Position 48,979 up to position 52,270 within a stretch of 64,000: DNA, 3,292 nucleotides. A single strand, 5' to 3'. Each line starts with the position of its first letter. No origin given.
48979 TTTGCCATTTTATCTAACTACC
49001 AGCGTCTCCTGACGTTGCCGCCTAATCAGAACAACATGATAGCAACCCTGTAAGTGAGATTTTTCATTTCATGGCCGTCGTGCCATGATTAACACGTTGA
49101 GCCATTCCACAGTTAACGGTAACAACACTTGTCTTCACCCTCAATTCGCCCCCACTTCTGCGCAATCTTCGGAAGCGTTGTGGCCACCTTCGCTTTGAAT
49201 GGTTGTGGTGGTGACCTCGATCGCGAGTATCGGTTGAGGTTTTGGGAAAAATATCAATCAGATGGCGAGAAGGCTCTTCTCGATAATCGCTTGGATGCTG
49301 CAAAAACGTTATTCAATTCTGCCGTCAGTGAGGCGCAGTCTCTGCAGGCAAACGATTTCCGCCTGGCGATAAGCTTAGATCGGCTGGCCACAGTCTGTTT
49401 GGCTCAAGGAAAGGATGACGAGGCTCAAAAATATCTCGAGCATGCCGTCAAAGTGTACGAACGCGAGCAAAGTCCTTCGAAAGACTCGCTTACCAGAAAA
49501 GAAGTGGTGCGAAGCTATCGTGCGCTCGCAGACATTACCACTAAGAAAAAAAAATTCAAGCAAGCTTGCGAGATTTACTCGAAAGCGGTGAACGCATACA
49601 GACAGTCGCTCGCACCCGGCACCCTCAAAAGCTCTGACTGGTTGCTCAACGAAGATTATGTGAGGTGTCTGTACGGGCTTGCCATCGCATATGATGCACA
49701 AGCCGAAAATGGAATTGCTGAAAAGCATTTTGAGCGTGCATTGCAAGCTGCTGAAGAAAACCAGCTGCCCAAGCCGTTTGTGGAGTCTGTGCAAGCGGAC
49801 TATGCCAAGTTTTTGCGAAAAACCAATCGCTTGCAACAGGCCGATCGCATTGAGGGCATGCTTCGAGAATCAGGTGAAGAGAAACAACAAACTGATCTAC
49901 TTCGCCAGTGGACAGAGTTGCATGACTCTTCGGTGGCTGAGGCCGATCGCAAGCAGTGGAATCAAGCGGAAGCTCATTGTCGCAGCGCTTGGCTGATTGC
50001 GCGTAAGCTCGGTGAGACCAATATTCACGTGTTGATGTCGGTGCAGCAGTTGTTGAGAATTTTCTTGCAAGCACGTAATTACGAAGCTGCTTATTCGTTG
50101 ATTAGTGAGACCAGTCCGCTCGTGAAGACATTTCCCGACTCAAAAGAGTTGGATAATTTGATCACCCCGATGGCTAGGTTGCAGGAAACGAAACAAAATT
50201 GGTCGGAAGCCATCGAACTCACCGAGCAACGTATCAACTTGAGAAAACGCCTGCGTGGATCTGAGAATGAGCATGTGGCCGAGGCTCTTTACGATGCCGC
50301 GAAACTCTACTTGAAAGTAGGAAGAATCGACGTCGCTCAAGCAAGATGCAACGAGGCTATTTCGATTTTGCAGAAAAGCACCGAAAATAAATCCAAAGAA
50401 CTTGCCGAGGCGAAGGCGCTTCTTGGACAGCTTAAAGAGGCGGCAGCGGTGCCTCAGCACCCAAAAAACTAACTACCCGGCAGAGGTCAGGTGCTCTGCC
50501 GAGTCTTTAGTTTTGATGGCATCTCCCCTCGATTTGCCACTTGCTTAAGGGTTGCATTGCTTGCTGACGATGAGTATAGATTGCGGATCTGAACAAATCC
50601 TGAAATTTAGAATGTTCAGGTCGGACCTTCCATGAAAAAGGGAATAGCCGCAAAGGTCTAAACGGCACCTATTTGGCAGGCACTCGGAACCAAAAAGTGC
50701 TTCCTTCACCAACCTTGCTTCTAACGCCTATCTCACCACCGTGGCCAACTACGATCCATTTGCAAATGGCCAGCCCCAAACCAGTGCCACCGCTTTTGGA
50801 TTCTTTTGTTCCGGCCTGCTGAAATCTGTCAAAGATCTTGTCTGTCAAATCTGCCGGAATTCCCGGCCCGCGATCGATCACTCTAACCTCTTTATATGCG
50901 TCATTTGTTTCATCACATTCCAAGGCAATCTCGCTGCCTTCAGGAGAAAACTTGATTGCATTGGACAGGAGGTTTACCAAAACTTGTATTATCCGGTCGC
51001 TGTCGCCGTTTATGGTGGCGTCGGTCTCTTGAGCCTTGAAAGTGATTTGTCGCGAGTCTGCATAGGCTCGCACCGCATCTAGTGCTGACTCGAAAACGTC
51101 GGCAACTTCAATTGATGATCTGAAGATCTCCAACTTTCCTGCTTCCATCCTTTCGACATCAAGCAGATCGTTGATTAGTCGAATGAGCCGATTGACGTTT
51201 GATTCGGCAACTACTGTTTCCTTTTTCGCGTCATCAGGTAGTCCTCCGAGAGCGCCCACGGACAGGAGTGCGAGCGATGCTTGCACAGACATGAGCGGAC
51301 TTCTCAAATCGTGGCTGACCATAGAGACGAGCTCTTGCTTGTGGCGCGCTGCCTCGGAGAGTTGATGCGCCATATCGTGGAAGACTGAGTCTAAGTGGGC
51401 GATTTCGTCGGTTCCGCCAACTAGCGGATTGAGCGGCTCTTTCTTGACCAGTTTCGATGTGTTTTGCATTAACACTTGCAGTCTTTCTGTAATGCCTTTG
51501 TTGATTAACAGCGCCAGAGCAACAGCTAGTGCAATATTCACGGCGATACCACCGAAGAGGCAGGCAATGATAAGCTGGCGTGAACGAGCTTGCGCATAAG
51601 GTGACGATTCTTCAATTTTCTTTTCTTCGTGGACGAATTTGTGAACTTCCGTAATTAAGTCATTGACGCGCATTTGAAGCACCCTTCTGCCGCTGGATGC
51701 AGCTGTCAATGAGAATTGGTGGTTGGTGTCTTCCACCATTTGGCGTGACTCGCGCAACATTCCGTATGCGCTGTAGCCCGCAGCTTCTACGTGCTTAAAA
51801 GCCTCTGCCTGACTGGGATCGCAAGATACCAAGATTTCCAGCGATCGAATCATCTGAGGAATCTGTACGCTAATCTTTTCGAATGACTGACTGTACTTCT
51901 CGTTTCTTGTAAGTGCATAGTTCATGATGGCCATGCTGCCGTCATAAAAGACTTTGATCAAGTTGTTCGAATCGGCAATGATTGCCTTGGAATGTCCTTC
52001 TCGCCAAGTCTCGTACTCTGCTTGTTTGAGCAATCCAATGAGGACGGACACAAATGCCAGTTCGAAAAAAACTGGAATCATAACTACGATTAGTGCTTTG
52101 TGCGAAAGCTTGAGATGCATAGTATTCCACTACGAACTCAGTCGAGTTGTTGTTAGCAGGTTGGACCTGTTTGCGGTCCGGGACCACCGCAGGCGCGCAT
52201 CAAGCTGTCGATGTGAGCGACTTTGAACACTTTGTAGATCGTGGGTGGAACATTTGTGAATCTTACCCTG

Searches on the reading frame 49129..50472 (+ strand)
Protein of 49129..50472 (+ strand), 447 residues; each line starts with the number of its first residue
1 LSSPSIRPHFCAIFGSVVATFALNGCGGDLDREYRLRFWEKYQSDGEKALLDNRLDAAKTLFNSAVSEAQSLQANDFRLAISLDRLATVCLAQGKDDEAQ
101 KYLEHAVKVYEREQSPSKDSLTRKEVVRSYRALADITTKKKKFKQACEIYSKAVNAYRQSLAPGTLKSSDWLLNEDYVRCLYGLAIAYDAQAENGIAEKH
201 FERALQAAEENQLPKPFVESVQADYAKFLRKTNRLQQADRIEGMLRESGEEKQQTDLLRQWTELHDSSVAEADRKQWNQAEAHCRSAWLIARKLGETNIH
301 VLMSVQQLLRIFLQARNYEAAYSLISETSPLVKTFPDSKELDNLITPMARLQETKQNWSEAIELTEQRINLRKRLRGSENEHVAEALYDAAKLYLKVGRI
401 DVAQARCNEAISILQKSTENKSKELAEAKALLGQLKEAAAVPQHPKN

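Call 47: search_protein_families(library=pfam, proteins=[window:49129-50472:+], max_evalue=0.001)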
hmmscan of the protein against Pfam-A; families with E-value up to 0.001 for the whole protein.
window:49129-50472:+ (447 aa): 10 families
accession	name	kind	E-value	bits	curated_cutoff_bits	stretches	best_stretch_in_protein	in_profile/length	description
PF13424.12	TPR_12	-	5.3e-23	81.4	30.1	3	54-111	18-76/77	Tetratricopeptide repeat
PF17874.7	TPR_MalT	-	9.9e-13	48.5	45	1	53-136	136-218/336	MalT-like TPR region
PF24885.1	TPR_NPHP3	-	4.2e-09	36.6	100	1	347-427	146-225/239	Nephrocystin-3 TPR domain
PF13176.12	TPR_7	-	3.5e-08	33.4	27.9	0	82-114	1-33/36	Tetratricopeptide repeat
PF13428.12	TPR_14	-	2.3e-07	31.3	23.5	0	83-111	4-32/44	Tetratricopeptide repeat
PF13374.12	TPR_10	-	3.5e-06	27.3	27.5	0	80-112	2-34/42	Tetratricopeptide repeat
PF07719.23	TPR_2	-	5.3e-06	26.6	27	0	82-110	3-31/34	Tetratricopeptide repeat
PF25058.1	ARM_TT21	-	5.6e-06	26.8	27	1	87-160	14-90/155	Tetratricopeptide repeat protein 21 ARM repeat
PF13181.12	TPR_8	-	1.8e-05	24.9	25.7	0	84-110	5-31/34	Tetratricopeptide repeat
PF14559.12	TPR_19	-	0.00012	22.8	25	0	50-108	2-53/68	Tetratricopeptide repeat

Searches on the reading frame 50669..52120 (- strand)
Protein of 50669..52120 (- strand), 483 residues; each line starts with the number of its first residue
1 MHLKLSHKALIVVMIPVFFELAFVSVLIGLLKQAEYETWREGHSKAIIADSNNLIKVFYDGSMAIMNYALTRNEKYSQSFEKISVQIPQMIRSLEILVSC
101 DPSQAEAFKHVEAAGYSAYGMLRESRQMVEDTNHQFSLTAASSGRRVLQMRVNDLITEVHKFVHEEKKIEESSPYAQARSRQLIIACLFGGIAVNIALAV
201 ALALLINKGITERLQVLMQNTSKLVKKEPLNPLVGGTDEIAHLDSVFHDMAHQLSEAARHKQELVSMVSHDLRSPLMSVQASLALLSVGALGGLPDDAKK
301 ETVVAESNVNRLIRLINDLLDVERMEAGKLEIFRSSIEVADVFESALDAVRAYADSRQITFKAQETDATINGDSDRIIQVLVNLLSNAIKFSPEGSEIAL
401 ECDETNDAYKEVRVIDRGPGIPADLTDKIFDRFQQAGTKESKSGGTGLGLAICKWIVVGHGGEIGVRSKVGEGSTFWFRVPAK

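Call 47: search_protein_families(library=pfam, proteins=[window:50669-52120:-], max_evalue=0.001)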
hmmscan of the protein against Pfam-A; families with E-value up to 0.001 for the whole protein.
window:50669-52120:- (483 aa): 3 families
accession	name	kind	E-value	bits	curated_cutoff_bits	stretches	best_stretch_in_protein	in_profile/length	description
PF02518.31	HATPase_c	-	4.7e-30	104.7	26.4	1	372-482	1-109/111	Histidine kinase-, DNA gyrase B-, and HSP90-like ATPase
PF00512.31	HisKA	-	2.2e-14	53.7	26.9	1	261-328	2-66/66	His Kinase A (phospho-acceptor) domain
PF05227.19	CHASE3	-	2.1e-06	28.1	28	1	42-120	6-84/138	CHASE3 domain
